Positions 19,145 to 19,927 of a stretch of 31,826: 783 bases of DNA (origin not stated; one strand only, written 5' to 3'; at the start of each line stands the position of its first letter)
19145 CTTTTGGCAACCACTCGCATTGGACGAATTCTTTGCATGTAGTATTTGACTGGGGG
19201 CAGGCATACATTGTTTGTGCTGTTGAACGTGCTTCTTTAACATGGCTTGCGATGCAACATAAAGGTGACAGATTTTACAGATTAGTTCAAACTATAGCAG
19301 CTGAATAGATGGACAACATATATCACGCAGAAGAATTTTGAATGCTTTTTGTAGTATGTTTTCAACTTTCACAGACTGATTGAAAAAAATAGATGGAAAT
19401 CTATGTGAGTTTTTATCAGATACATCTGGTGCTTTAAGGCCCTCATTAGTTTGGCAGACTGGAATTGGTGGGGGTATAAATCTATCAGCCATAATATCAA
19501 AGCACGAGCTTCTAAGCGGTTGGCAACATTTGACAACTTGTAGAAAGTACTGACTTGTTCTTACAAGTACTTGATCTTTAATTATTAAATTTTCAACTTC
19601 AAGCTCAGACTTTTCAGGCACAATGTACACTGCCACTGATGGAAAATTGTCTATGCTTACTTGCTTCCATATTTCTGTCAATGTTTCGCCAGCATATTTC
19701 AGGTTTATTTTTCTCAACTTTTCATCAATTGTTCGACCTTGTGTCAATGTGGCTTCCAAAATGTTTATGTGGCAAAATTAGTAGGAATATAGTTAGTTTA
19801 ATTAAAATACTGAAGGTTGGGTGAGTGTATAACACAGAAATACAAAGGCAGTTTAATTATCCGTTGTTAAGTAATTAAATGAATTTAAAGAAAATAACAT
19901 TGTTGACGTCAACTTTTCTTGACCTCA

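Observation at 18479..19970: A 1.5-kb unit bounded by 30-bp TIRs, carrying an unidentified ORF pair and looking like an uncharacterised DNA transposon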

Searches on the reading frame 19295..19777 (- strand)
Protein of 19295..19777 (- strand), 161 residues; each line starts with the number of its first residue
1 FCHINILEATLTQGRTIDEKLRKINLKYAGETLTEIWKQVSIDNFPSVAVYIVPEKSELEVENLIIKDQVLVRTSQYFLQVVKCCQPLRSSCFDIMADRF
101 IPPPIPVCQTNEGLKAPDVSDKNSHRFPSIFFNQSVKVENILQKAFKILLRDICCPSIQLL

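Call 8: search_protein_families(library=pfam, proteins=[window:19295-19777:-], max_evalue=10)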
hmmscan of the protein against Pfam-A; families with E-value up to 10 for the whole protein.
seq(161 aa): 0 families

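Call 12: find_homologous_proteins(query=window:19295-19759:-, max_evalue=0.01)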
Query seq(155 aa) (155 aa): 9 proteins with E <= 0.01 among 46 candidates.
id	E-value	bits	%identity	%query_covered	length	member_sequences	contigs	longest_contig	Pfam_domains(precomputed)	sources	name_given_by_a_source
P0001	4.1e-58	213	68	95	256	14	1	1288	-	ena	-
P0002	1.3e-53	199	66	90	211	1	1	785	-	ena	-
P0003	4.4e-33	132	57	75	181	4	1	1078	-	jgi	-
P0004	2.0e-28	117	69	53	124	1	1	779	-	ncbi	-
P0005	4.8e-26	109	63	57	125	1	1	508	-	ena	-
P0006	2.2e-17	81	49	57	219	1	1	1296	-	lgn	-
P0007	1.0e-16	79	46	65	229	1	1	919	-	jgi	jgi:hypothetical protein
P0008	1.5e-16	79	48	60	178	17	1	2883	-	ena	-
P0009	5.5e-4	38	53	31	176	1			-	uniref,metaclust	uniref:C2H2-type domain-containing protein n=1 Tax=Anopheles minimus TaxID=112268 RepID=A0A182W7W1_9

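Call 14: search_protein_families(library=pfam, proteins=[P0001, P0002, P0006, P0007, P0009], max_evalue=1)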
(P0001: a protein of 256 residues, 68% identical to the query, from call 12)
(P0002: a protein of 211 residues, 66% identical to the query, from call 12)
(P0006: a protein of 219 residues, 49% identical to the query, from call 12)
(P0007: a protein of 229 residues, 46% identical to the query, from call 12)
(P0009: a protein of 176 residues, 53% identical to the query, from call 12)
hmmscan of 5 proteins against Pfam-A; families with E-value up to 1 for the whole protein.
P0001 (256 aa): 2 families
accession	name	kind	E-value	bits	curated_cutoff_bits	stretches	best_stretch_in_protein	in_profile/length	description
PF19624.4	DUF6129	-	0.0033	17.6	23.6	1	194-228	6-39/53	Family of unknown function (DUF6129)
PF16547.10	BLM10_N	-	0.07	13.9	27.2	1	212-247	39-72/81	Proteasome-substrate-size regulator, N-terminal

P0002 (211 aa): 1 family
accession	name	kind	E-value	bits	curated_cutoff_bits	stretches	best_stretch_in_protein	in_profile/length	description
PF19624.4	DUF6129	-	0.026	14.7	23.6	1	114-147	6-38/53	Family of unknown function (DUF6129)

P0006 (219 aa): 6 families
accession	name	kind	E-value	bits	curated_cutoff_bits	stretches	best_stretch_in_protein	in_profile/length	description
PF12874.13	zf-met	-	0.0036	18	21.2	1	115-133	2-20/25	Zinc-finger of C2H2 type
PF23077.1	zf-C2H2_ZNF462_1st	-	0.035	14.2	27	1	116-132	5-21/29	Zinc finger protein 462, first C2H2 zinc finger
PF00096.32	zf-C2H2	-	0.09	13.7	25.2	1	116-136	3-23/23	Zinc finger, C2H2 type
PF13894.12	zf-C2H2_4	-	0.11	13.8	27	1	115-136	2-23/24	C2H2-type zinc finger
PF16622.11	zf-C2H2_11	-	0.14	12.3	27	1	116-137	7-29/29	zinc-finger C2H2-type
PF12171.14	zf-C2H2_jaz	-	0.26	12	22.6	1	116-133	4-21/27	Zinc-finger double-stranded RNA-binding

P0007 (229 aa): 4 families
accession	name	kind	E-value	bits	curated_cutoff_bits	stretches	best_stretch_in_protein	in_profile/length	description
PF12874.13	zf-met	-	0.0056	17.4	21.2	1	122-139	3-20/25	Zinc-finger of C2H2 type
PF13894.12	zf-C2H2_4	-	0.018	16.1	27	1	121-142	2-23/24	C2H2-type zinc finger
PF16622.11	zf-C2H2_11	-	0.021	14.9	27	1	122-139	7-24/29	zinc-finger C2H2-type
PF00096.32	zf-C2H2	-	0.037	14.9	25.2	1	122-142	3-23/23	Zinc finger, C2H2 type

P0009 (176 aa): 4 families
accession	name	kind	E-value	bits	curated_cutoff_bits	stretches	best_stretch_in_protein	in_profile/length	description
PF16278.11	zf-C2HE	-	0.019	15.8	30.1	1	79-117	25-63/63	C2HE / C2H2 / C2HC zinc-binding finger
PF23077.1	zf-C2H2_ZNF462_1st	-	0.032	14.4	27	1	94-115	5-27/29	Zinc finger protein 462, first C2H2 zinc finger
PF00096.32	zf-C2H2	-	0.044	14.7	25.2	1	93-114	2-23/23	Zinc finger, C2H2 type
PF23718.1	DUF7160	-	0.084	13.4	27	1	25-50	19-43/54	Family of unknown function (DUF7160)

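Call 22: find_encoding_contigs(protein=P0001, flank=5000)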
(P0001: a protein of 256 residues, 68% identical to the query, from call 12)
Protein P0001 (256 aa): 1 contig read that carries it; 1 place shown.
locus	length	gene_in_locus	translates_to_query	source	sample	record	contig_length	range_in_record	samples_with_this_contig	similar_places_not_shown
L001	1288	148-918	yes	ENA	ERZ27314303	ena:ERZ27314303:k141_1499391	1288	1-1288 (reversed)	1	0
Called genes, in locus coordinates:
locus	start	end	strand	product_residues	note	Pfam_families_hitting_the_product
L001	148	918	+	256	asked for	-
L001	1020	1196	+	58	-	-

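Call 23: search_protein_representatives(alignment_id=A2)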
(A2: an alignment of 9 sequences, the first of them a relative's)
Query: 9 sequences, 220 profile positions. Proteins with E-value up to 0.001 (for the whole library): 1186; up to 1e-10: 641; up to 1e-30: 145. The best 150 are listed.
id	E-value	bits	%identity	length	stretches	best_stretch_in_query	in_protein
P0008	3.3e-89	314.5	-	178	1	44-219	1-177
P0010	1.4e-87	309.2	-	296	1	4-212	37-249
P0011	2.0e-85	302.2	-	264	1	3-219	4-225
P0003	5.1e-77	274.7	-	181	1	3-182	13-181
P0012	8.1e-75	267.5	-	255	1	4-185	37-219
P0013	1.1e-73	263.8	-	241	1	20-219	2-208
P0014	2.6e-72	259.3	-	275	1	3-220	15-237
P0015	1.2e-68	247.3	-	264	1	3-219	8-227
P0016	3.3e-66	239.3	-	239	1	25-218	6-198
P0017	5.8e-66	238.5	-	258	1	3-176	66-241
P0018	1.3e-65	237.4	-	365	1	3-214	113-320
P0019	2.3e-65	236.6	-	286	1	3-183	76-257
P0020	5.6e-63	228.8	-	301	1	3-217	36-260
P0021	8.6e-62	224.9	-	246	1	12-217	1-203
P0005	2.7e-61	223.3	-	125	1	39-160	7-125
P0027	4.1e-55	203.0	-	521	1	4-218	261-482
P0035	1.8e-50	187.8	-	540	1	4-207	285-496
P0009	3.8e-49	183.5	-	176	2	20-104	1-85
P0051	4.0e-45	170.4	-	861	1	3-186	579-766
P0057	2.3e-43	164.7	-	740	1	4-207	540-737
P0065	1.1e-42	162.4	-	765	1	4-211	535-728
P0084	4.8e-39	150.5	-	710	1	4-185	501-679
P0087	9.6e-39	149.5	-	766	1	4-213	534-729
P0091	2.6e-38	148.1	-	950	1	3-184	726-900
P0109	6.0e-36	140.4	-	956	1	4-182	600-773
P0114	2.6e-35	138.3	-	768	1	4-211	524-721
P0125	1.5e-33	132.5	-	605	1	4-218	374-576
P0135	1.1e-32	129.7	-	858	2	45-182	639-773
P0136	2.1e-32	128.8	-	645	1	4-181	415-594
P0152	3.2e-30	121.6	-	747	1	4-218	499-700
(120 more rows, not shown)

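Call 24: search_protein_families(library=pfam, proteins=[P0091, P0109, P0051, P0135, P0114, P0087, P0065, P0152, P0057, P0084], max_evalue=0.01)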
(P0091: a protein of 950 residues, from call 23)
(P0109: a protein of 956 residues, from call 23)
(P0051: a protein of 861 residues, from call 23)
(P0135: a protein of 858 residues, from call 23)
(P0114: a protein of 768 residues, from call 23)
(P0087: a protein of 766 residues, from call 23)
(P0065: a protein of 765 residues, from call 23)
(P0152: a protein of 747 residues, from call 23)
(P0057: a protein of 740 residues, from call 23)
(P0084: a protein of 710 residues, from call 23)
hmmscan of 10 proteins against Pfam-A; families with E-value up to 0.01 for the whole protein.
P0091 (950 aa): 0 families

P0109 (956 aa): 3 families
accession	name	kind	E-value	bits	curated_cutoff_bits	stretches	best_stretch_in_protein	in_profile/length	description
PF00010.31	HLH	-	7.1e-05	23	20.7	1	17-68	2-52/53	Helix-loop-helix DNA-binding domain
PF13894.12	zf-C2H2_4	-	0.00054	20.9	27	0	932-953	2-23/24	C2H2-type zinc finger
PF00096.32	zf-C2H2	-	0.003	18.3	25.2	0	932-953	2-23/23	Zinc finger, C2H2 type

P0051 (861 aa): 0 families

P0135 (858 aa): 0 families

P0114 (768 aa): 0 families

P0087 (766 aa): 1 family
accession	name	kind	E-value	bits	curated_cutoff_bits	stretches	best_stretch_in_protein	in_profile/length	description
PF23077.1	zf-C2H2_ZNF462_1st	-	0.0031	17.6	27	1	675-697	5-27/29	Zinc finger protein 462, first C2H2 zinc finger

P0065 (765 aa): 0 families

P0152 (747 aa): 0 families

P0057 (740 aa): 0 families

P0084 (710 aa): 0 families

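Call 33: search_protein_families(library=pfam, alignment_id=A3, max_evalue=10)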
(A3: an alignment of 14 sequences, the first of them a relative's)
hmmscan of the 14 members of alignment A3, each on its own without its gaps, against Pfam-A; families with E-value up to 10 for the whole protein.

A. member 1, P0065 (765 aa): 1 family
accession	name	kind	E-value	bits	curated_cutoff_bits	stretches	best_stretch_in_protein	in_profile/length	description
PF24952.1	DUF7761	-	0.011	16.2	27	1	515-558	23-65/105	Domain of unknown function (DUF7761)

B. families by the number of members that match (of 14 scanned): 35 families (the first 25 are shown)
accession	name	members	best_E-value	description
PF13894.12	zf-C2H2_4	6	0.00054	C2H2-type zinc finger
PF12874.13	zf-met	4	0.00048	Zinc-finger of C2H2 type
PF23077.1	zf-C2H2_ZNF462_1st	4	0.0029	Zinc finger protein 462, first C2H2 zinc finger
PF00096.32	zf-C2H2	3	0.003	Zinc finger, C2H2 type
PF13912.12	zf-C2H2_6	3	0.016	C2H2-type zinc finger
PF07592.17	DDE_Tnp_ISAZ013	2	8e-06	Rhodopirellula transposase DDE domain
PF12171.14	zf-C2H2_jaz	2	0.033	Zinc-finger double-stranded RNA-binding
PF16622.11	zf-C2H2_11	2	0.54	zinc-finger C2H2-type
PF00010.31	HLH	1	7.1e-05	Helix-loop-helix DNA-binding domain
PF08897.16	DUF1841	1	0.0036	Domain of unknown function (DUF1841)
PF24952.1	DUF7761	1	0.011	Domain of unknown function (DUF7761)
PF14473.11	RD3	1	0.015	RD3 protein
PF14915.12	CCDC144C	1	0.017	CCDC144C protein coiled-coil region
PF05099.18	TerB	1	0.019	Tellurite resistance protein TerB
PF04055.27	Radical_SAM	1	0.037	Radical SAM superfamily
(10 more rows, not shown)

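Call 34: search_solved_structures(query=A3, max_evalue=10)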
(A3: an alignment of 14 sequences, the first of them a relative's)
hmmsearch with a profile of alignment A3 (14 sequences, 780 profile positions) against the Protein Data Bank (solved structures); distinct sequences matched with E-value up to 10: 39.
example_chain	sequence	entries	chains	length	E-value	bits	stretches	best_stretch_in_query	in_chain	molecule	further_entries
6ml2_A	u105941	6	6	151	0.015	17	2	677-705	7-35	Zinc finger and BTB domain-containing protein 24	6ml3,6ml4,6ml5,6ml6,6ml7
4v61_AT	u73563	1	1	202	0.12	14.1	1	76-188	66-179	Ribosomal Protein S20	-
8jq0_A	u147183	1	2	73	0.13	14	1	676-712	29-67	HKR3 protein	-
8a4i_I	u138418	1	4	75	0.21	13.2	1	671-704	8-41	Sal-like protein 4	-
2mdg_A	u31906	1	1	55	0.24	13.1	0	676-700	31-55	Zinc finger protein 423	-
8cuc_E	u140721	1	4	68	0.29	12.8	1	674-704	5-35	Sal-like protein 4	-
5yj3_C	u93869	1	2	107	0.29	12.8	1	676-712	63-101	Telomere zinc finger-associated protein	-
7y3i_A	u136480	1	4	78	0.29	12.8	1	672-704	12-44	Sal-like protein 4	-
7y3k_A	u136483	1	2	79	0.3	12.7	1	672-704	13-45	Sal-like protein 4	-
2elr_A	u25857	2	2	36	0.38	12.4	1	676-701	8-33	Zinc finger protein 406 | Zinc finger protein ZFAT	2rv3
3j3v_0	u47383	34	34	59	0.41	12.3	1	662-692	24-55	50S ribosomal protein L32 | 50S ribosomal protein bL32 | Large ribosomal subunit protein bL32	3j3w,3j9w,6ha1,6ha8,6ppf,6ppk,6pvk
7txc_E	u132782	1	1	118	0.44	12.2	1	676-705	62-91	Hypermethylated in cancer 2 protein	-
9fy1_0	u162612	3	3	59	0.44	12.2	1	662-692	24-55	Large ribosomal subunit protein bL32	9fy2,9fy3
2yts_A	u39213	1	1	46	0.46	12.1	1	677-705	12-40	Zinc finger protein 484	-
1are_A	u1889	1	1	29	0.66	11.6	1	678-703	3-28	YEAST TRANSCRIPTION FACTOR ADR1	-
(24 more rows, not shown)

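Call 35: search_protein_families(library=pfam, proteins=[P0125, P0136, P0035, P0027], max_evalue=1)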
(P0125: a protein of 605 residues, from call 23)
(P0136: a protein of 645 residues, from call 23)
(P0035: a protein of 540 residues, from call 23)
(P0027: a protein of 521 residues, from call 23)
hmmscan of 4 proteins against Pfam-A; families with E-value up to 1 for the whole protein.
P0125 (605 aa): 1 family
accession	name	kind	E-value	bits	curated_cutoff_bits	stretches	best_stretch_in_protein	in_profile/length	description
PF07592.17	DDE_Tnp_ISAZ013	-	8e-06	25.5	26.9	1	78-350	16-247/308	Rhodopirellula transposase DDE domain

P0136 (645 aa): 6 families
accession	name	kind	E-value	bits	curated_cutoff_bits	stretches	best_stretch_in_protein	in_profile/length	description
PF07592.17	DDE_Tnp_ISAZ013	-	0.00048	19.7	26.9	1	107-260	4-137/308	Rhodopirellula transposase DDE domain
PF08897.16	DUF1841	-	0.0036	17.8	24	1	51-87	10-49/135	Domain of unknown function (DUF1841)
PF14915.12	CCDC144C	-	0.017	14.2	35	1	16-107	427-518/534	CCDC144C protein coiled-coil region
PF13894.12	zf-C2H2_4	-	0.17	13.1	27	1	570-591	2-23/24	C2H2-type zinc finger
PF15243.11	ANAPC15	-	0.24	12.2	27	0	591-626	48-83/90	Anaphase-promoting complex subunit 15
PF10828.13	DUF2570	-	0.36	11.3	26.6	1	30-81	44-95/108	Protein of unknown function (DUF2570)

P0035 (540 aa): 6 families
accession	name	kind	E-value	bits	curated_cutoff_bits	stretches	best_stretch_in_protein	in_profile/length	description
PF23077.1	zf-C2H2_ZNF462_1st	-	0.0029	17.7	27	1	441-458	5-22/29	Zinc finger protein 462, first C2H2 zinc finger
PF00096.32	zf-C2H2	-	0.0062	17.4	25.2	1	440-461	2-23/23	Zinc finger, C2H2 type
PF13912.12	zf-C2H2_6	-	0.016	15.6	25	1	440-463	3-26/27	C2H2-type zinc finger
PF12874.13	zf-met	-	0.022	15.5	21.2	1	440-458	2-20/25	Zinc-finger of C2H2 type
PF13894.12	zf-C2H2_4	-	0.052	14.7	27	1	440-461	2-23/24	C2H2-type zinc finger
PF12756.13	zf-C2H2_2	-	0.092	13.4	26.9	0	438-471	50-79/100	C2H2 type zinc-finger (2 copies)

P0027 (521 aa): 8 families
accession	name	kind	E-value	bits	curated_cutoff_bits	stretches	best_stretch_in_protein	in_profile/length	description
PF12874.13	zf-met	-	0.00048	20.8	21.2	1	415-437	2-24/25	Zinc-finger of C2H2 type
PF23077.1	zf-C2H2_ZNF462_1st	-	0.0038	17.3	27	1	416-437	5-27/29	Zinc finger protein 462, first C2H2 zinc finger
PF13894.12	zf-C2H2_4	-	0.0042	18.1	27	1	415-436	2-23/24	C2H2-type zinc finger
PF00096.32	zf-C2H2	-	0.027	15.4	25.2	1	415-436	2-23/23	Zinc finger, C2H2 type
PF12171.14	zf-C2H2_jaz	-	0.033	14.8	22.6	1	416-434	4-22/27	Zinc-finger double-stranded RNA-binding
PF24122.1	Cas8b_C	-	0.14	12.4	27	1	408-452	110-154/228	Type I-B CRISPR Cas8b C-terminal domain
PF13912.12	zf-C2H2_6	-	0.22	12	25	1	415-438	3-26/27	C2H2-type zinc finger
PF16622.11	zf-C2H2_11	-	0.54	10.4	27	0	412-437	3-29/29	zinc-finger C2H2-type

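Call 36: search_protein_families(library=ncbifam, alignment_id=A3, max_evalue=1)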
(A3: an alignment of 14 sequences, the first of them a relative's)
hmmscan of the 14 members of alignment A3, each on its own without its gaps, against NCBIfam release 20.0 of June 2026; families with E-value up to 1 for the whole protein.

A. member 1, P0065 (765 aa): 1 family
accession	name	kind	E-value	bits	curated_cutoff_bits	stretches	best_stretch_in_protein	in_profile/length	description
NF033519.0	transpos_ISAzo13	equivalog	2.7e-06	26.7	200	1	196-377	54-215/387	ISAzo13 family transposase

B. families by the number of members that match (of 14 scanned): 9 families
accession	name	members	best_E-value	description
NF033519.0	transpos_ISAzo13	6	1.7e-11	ISAzo13 family transposase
NF045487.1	ASRP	2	0.14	archaea-specific SMC-related protein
NF033847.1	MCP_Sipho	1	0.0089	major capsid protein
TIGR03185.1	DNA_S_dndD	1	0.04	DNA sulfur modification protein DndD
NF008118.0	PRK10865.1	1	0.043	ATP-dependent chaperone ClpB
TIGR04211.1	SH3_and_anchor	1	0.089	TIGR04211 family SH3 domain-containing protein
TIGR01837.1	PHA_granule_1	1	0.4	poly(hydroxyalkanoate) granule-associated protein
NF046087.1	T3SS_scaff_SemD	1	0.42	SemD/SinC family type III secretion system effector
TIGR02168.1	SMC_prok_B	1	0.75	chromosome segregation protein SMC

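Call 48: find_homologous_proteins(query=P0087, max_evalue=1e-10)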
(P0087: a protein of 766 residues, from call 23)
Query P0087 (766 aa): 324 proteins with E <= 1e-10 among 8000 candidates; the best 120 are listed.
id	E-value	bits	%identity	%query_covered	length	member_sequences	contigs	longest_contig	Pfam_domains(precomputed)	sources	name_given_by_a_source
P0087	0.0e+0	1724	100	100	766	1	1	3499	-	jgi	jgi:hypothetical protein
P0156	1.5e-206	706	45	100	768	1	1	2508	-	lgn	-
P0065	1.8e-204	699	45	100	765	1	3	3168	-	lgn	-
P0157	7.3e-204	697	45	99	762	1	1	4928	-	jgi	-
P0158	2.2e-201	689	46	95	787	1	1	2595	-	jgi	jgi:hypothetical protein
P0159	6.9e-193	661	44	96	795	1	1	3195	-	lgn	-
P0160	3.3e-186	639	42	100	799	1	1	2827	-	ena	-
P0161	1.2e-184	634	43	100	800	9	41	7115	-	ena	-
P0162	4.4e-183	629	42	99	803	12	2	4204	-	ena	-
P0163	7.9e-182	625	42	99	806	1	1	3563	-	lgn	-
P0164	2.2e-179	616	41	100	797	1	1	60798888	-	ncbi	ncbi:hypothetical protein BsWGS_24979 [Bradybaena similaris]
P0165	7.0e-178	612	41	98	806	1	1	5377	-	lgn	-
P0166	9.1e-178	611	41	100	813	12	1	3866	-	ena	-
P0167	3.4e-177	609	40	100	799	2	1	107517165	-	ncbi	ncbi:hypothetical protein BsWGS_08300 [Bradybaena similaris]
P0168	3.9e-177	609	41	97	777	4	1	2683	-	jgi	-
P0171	2.4e-175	603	42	99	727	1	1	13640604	-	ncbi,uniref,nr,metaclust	ncbi:hypothetical protein HELRODRAFT_158789 [Helobdella robusta]|uniref:C2H2-type domain-containing 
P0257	2.2e-135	471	45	64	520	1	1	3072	PF07592.18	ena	-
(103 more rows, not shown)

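Call 49: find_encoding_contigs(protein=P0161, flank=4000, max_places=4)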
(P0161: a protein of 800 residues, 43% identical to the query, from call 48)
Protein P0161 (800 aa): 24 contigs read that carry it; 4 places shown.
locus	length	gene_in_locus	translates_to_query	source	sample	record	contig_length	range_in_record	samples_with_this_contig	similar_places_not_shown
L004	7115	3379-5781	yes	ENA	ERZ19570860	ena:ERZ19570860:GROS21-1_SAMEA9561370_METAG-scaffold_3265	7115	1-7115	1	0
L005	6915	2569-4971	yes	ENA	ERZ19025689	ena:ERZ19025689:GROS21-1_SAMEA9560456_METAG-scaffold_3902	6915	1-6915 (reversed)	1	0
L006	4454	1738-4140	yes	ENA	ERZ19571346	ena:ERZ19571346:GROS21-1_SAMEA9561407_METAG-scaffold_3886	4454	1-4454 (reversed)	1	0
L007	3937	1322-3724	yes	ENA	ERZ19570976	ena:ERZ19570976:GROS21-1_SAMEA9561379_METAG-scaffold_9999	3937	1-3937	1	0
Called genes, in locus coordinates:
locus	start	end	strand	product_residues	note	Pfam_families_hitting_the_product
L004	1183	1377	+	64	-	-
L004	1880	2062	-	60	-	-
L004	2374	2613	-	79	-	-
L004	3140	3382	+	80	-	-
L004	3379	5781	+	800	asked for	-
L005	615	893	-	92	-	-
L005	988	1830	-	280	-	-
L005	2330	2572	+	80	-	-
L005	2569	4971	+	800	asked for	-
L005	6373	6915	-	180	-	?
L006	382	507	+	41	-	-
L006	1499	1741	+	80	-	-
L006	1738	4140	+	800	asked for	-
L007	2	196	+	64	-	?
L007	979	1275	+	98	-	-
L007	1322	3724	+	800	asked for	-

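Call 55: predict_structure(alignment_id=A3)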
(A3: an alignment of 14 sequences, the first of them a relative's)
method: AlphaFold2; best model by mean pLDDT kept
length: 765 residues; sequences in the alignment: 14
mean_pLDDT: 71.7   pTM: 0.55
mean pLDDT of the five models: 71.7, 71.5, 69.9, 69.1, 68.7
residues with pLDDT >= 90: 164; 70-90: 313; 50-70: 120; < 50: 168
segments of 3 or more residues with pLDDT < 50: 63-115, 204-215, 230-244, 264-300, 343-349, 363-370, 636-638, 701-703, 738-754, 759-765
pLDDT, mean of each block of 10 residues (from residue 1): 86 92 93 93 90 83 44 29 26 27 25 55 88 86 84 91 88 80 79 73 47 54 60 42 49 67 40 34 33 42 81 92 93 85 49 65 42 80 87 85 90 80 90 93 95 75 89 93 79 73 64 69 75 86 88 88 67 70 91 94 89 89 79 54 79 76 89 87 86 81 62 82 81 64 31 47 45
secondary structure, 60 per line:
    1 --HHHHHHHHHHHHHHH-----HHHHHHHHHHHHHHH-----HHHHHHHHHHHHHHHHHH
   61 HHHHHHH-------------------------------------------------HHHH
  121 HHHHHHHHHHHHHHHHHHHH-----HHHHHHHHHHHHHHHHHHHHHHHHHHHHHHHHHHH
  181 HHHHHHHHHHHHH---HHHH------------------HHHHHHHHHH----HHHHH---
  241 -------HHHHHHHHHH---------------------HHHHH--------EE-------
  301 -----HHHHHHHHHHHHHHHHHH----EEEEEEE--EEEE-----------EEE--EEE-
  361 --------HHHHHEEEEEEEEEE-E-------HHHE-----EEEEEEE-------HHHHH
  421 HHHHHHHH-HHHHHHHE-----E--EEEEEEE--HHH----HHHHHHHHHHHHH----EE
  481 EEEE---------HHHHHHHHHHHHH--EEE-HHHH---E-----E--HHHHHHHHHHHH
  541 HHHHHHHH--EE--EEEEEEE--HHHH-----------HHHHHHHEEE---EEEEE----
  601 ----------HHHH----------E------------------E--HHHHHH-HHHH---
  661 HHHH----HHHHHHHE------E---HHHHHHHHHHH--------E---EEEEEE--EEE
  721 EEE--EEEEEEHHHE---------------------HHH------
elements in order (helices of 4 or more, strands of 3 or more residues): H3-17 H23-37 H43-67 H117-140 H146-193 H197-200 H219-228 H233-237 H248-257 H279-283 H306-323 E328-334 E337-340 E352-354 E357-359 H369-373 E374-383 E402-408 H416-428 H430-436 E446-452 H462-474 E479-484 H494-506 E509-511 H513-516 H529-548 E555-561 H564-567 H579-585 E586-588 E592-596 H611-614 H647-652 H654-657 H661-664 H669-675 H687-697 E710-715 E718-723 E726-731
